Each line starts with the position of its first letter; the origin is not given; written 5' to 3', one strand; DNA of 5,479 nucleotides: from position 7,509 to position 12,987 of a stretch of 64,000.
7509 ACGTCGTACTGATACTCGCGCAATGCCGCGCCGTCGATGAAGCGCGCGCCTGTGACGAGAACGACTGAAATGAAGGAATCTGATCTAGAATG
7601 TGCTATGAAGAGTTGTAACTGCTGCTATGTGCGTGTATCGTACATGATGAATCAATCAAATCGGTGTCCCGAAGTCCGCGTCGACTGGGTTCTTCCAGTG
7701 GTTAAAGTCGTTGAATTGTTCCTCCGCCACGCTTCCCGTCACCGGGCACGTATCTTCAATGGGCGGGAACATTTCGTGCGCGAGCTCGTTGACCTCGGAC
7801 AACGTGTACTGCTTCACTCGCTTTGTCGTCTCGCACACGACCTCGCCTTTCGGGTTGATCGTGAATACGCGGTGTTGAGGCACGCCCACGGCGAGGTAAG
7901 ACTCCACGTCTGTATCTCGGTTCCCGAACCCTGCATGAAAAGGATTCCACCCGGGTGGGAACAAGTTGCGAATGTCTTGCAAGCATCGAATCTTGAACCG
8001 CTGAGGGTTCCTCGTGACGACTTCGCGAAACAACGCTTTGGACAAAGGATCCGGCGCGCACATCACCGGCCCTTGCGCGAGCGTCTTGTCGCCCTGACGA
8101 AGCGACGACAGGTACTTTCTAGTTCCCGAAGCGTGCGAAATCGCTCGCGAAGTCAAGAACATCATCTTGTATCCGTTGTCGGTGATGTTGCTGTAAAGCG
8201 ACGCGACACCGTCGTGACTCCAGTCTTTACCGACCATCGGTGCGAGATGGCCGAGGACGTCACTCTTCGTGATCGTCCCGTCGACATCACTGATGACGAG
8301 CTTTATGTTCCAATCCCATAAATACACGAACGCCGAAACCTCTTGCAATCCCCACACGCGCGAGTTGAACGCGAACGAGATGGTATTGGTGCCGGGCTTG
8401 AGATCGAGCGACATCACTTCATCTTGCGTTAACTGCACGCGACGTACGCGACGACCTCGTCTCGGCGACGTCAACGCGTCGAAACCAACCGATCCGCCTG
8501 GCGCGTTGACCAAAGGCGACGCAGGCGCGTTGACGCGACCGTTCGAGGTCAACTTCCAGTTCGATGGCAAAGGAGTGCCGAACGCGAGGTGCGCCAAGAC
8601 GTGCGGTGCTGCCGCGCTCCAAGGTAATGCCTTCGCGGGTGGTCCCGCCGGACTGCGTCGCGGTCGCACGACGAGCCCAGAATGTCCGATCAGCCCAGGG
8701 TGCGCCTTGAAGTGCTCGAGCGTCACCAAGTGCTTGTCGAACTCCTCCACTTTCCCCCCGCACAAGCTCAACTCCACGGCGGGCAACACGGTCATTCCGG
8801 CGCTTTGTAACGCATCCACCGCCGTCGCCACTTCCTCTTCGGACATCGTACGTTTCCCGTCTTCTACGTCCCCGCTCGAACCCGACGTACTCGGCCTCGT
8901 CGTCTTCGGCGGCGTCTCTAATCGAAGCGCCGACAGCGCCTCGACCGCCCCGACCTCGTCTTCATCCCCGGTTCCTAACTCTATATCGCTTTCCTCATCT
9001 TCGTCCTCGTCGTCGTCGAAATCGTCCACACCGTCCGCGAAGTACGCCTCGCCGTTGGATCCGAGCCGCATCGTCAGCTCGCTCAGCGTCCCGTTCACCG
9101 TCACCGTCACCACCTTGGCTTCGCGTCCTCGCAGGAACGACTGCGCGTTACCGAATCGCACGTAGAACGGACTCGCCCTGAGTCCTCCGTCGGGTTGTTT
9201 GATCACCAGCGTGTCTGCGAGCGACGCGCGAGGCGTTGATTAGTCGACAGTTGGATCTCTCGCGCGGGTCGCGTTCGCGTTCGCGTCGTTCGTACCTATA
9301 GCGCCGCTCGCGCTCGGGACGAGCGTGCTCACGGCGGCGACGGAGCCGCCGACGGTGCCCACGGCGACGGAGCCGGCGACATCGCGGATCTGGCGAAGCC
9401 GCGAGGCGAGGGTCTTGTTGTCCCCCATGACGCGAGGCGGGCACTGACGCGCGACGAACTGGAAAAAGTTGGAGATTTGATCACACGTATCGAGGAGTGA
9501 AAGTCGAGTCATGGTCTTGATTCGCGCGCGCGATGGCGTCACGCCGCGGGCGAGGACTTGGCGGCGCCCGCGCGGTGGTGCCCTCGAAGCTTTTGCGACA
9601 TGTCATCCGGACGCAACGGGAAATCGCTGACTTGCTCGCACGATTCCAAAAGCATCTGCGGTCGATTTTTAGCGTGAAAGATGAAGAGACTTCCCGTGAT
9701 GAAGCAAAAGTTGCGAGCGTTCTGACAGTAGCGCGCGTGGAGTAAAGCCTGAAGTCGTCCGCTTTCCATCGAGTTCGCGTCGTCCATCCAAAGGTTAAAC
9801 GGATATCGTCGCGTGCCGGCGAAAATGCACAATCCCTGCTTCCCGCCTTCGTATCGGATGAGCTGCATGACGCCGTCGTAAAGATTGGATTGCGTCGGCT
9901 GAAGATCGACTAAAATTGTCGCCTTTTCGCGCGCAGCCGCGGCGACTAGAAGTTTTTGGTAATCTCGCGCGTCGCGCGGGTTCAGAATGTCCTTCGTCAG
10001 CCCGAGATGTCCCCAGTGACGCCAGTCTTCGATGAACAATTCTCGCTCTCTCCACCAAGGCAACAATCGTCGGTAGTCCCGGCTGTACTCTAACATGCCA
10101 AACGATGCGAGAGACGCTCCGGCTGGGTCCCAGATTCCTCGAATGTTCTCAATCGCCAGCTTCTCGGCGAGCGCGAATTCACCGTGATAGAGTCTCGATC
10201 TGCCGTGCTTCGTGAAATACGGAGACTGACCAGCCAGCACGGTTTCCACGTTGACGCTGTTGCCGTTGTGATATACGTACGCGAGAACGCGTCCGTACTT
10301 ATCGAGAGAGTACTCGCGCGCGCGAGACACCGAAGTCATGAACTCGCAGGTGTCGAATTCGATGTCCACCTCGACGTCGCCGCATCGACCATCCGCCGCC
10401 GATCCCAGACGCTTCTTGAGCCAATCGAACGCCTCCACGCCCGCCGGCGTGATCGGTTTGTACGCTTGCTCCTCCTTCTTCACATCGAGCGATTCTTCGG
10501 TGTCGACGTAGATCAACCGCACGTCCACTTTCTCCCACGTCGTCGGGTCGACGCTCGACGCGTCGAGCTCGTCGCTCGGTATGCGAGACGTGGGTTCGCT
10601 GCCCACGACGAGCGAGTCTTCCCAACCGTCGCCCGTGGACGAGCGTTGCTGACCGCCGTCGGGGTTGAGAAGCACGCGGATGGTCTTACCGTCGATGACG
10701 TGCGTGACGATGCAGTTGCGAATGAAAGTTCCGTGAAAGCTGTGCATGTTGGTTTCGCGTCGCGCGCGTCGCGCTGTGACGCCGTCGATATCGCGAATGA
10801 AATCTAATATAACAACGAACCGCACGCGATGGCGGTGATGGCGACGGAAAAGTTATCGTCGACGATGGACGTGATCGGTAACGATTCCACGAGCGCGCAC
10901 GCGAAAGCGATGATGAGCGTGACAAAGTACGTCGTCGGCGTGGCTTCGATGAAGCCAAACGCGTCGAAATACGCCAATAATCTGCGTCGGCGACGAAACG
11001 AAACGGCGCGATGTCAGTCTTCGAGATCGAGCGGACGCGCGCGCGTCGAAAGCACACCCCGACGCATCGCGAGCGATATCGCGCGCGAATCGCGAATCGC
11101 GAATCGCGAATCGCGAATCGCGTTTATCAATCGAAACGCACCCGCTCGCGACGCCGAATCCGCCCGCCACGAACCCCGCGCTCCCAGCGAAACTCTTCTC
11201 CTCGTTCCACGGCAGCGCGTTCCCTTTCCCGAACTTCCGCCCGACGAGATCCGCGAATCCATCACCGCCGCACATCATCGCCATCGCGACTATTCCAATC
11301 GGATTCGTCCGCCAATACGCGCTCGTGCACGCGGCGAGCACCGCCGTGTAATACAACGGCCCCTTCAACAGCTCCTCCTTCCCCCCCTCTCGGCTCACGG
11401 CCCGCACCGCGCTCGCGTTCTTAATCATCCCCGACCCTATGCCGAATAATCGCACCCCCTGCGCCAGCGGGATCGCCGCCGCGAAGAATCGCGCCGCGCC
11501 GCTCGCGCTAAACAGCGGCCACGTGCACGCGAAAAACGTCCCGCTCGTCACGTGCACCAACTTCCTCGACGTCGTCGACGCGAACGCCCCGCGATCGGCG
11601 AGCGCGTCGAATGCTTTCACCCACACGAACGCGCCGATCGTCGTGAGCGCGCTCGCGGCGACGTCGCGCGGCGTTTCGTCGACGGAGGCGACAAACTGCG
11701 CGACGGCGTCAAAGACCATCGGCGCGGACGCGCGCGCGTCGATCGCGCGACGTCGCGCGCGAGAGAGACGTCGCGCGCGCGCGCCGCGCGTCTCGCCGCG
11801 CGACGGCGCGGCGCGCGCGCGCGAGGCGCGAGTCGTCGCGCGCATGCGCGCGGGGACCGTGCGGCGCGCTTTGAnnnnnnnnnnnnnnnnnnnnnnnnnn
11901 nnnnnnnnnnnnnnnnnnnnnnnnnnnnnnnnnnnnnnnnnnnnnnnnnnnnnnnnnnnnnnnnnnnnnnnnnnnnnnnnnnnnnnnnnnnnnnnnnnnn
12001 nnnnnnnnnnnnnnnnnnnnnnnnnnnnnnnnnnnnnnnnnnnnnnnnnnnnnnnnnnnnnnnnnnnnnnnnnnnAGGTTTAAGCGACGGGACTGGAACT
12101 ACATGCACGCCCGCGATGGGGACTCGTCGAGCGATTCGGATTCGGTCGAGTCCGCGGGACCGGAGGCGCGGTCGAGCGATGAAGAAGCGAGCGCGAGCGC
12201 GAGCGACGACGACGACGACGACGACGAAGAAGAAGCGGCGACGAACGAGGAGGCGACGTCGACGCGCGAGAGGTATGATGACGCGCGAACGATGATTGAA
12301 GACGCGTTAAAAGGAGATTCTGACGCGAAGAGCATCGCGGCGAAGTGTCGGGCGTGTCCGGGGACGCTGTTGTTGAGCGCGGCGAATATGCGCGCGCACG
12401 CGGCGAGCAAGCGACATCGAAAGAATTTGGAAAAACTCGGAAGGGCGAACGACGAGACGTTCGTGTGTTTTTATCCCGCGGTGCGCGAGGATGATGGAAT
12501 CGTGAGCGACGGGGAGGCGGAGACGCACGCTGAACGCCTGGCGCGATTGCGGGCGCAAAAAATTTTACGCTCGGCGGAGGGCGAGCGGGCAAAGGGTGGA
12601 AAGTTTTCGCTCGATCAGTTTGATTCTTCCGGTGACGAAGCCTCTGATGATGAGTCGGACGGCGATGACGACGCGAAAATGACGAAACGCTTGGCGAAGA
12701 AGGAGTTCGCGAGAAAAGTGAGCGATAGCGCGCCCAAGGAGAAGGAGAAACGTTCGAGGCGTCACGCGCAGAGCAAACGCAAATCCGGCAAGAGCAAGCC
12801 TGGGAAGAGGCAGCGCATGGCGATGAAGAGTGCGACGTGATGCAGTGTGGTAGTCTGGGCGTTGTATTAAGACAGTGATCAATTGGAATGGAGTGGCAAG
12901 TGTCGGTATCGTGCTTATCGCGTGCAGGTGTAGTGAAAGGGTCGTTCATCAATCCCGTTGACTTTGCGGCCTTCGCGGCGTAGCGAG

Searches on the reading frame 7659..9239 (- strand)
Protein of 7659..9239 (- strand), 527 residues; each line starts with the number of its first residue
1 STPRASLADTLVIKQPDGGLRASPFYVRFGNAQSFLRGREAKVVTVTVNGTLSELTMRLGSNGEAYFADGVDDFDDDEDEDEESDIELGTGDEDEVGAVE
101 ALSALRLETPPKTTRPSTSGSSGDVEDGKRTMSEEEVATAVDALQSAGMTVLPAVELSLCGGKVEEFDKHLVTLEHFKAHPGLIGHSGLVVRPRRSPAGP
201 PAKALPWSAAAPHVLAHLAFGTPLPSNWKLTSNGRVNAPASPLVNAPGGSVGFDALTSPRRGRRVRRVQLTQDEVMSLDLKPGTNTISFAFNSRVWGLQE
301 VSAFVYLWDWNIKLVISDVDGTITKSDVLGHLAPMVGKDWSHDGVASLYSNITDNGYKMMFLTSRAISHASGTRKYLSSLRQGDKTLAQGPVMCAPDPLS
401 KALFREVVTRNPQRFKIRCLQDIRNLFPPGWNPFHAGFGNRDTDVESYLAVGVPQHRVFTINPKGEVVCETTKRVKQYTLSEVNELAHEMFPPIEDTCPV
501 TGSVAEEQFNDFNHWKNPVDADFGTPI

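Call 10: search_protein_families(library=pfam, proteins=[window:7659-9239:-], max_evalue=0.01)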
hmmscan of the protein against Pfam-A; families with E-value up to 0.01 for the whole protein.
window:7659-9239:- (527 aa): 5 families
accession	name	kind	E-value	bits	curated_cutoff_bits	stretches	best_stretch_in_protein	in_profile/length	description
PF08235.19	LNS2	-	4e-88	295.1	32.3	1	267-492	2-226/226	LNS2 (Lipin/Ned1/Smp2)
PF04571.19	Lipin_N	-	2.6e-17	63.2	25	1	8-76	27-93/103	lipin, N-terminal conserved region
PF16876.10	Lipin_mid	-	1.3e-08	35.3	26.7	1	155-228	1-76/98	Lipin/Ned1/Smp2 multi-domain protein middle domain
PF24694.1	LNS2_PITM1-3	-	2.9e-08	34.2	27.7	1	315-461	1-123/124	PITM 1-3, LNS2 domain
PF09949.15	APP1_cat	-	0.009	16.4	27.1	0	315-428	3-118/154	Phosphatidate phosphatase APP1, catalytic domain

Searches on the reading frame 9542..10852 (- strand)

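Call 10: search_protein_families(library=pfam, proteins=[window:9542-10852:-], max_evalue=0.01)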
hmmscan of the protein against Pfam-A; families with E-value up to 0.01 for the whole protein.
window:9542-10852:- (437 aa): 2 families
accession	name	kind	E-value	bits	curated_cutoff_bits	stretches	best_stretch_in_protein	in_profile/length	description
PF00565.23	SNase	-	6.8e-08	33.4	21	1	111-242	2-106/107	Staphylococcal nuclease homologue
PF21358.2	Ezh2_MCSS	-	0.00018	21.6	27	1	21-47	7-33/53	Ezh2, MCSS domain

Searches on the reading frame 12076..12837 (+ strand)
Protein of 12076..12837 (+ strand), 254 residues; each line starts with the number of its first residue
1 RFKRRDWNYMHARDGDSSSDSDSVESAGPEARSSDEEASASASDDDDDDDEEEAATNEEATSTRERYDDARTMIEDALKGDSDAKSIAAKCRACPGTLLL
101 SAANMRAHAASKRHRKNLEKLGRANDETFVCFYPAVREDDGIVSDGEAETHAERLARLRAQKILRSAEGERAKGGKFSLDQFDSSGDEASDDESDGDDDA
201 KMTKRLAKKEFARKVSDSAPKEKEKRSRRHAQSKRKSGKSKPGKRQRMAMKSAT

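Call 40: find_encoding_contigs(protein=P0167, flank=3000, max_places=4)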
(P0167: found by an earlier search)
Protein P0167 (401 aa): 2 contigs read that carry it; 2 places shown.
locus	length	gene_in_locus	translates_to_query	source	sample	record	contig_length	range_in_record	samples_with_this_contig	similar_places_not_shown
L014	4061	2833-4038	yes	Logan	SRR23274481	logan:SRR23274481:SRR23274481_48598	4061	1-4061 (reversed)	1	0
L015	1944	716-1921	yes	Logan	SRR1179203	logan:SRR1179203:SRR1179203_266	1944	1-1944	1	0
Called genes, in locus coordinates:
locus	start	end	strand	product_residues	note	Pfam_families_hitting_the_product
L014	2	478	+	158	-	?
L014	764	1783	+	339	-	PF06203:CCT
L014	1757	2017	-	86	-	-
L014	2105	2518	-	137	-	-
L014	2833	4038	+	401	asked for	PF00582:Usp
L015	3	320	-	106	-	?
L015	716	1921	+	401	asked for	PF00582:Usp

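Call 42: find_encoding_contigs(protein=P0162, flank=3000, max_places=4)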
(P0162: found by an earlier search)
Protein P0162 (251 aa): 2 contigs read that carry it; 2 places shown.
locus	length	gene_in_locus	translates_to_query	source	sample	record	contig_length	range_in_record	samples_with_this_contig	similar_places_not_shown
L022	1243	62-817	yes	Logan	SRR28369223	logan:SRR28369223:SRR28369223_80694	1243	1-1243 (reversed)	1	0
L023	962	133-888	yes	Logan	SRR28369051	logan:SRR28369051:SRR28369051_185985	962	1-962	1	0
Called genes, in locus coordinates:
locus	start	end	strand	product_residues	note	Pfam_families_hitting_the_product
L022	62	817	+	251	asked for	-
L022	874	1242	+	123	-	?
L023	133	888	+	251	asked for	-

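Call 57: find_homologous_proteins(query=P0162, max_evalue=1e-20)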
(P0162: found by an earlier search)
Query P0162 (251 aa): 188 proteins with E <= 1e-20 among 8000 candidates; the best 120 are listed.
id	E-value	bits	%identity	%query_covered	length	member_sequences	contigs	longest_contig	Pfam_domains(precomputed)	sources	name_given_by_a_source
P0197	1.6e-119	416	85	94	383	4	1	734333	-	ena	-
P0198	5.0e-119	414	98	78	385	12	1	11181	-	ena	-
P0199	5.3e-119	414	98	78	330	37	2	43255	-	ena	-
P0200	1.9e-116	406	76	96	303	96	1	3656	-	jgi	-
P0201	2.3e-115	402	87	88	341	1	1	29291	-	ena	-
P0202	5.6e-114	398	73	99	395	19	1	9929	-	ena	-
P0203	7.6e-114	397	73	99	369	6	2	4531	-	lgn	-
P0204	6.9e-108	378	73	95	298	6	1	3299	-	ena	-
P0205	1.4e-96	341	81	76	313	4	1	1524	-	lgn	-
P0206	1.7e-96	341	79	76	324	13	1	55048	-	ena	-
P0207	2.8e-96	340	81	76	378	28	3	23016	-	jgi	jgi:phytol kinase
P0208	2.8e-96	340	80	76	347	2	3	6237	-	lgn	-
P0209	1.5e-91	324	65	93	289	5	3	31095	-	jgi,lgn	-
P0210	9.3e-85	302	72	70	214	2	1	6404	-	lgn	-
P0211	3.0e-74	268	54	95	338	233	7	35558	-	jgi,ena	-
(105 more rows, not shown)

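Call 64: find_encoding_contigs(protein=P0210, flank=1500, max_places=2)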
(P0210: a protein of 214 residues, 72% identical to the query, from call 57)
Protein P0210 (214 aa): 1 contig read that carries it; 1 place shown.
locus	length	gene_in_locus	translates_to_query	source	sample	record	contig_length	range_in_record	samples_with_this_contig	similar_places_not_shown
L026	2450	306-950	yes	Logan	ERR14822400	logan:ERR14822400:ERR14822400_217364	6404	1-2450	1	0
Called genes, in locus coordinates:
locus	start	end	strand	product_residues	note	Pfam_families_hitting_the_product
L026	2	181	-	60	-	?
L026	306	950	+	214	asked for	-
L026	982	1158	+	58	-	-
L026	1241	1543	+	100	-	-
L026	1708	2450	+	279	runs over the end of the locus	PF00565:SNase (weak)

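Call 65: find_encoding_contigs(protein=P0207, flank=1500, max_places=2)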
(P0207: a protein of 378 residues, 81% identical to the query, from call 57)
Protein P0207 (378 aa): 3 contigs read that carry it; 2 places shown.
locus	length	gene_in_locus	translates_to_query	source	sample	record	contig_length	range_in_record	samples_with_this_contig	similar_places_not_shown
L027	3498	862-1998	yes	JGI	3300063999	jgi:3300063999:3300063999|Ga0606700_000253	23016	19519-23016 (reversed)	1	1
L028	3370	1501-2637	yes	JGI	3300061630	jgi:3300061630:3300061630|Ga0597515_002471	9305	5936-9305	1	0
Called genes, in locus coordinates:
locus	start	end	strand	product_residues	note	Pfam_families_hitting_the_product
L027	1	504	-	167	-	?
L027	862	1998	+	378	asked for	-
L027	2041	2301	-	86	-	-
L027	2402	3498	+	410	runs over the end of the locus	PF00565:SNase (weak)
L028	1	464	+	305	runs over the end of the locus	PF00320:GATA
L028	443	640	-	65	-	-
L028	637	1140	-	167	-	-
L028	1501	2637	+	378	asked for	-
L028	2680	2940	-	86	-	-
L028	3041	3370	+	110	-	?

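Call 75: search_protein_families(library=pfam, proteins=[window:12076-12837:+], max_evalue=0.1)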
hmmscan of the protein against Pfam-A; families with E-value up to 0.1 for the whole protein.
seq(254 aa): 1 family
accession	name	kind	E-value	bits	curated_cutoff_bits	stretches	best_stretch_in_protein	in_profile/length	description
PF08799.17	PRP4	-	0.099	12.7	25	0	149-159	17-27/29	pre-mRNA processing factor 4 (PRP4) like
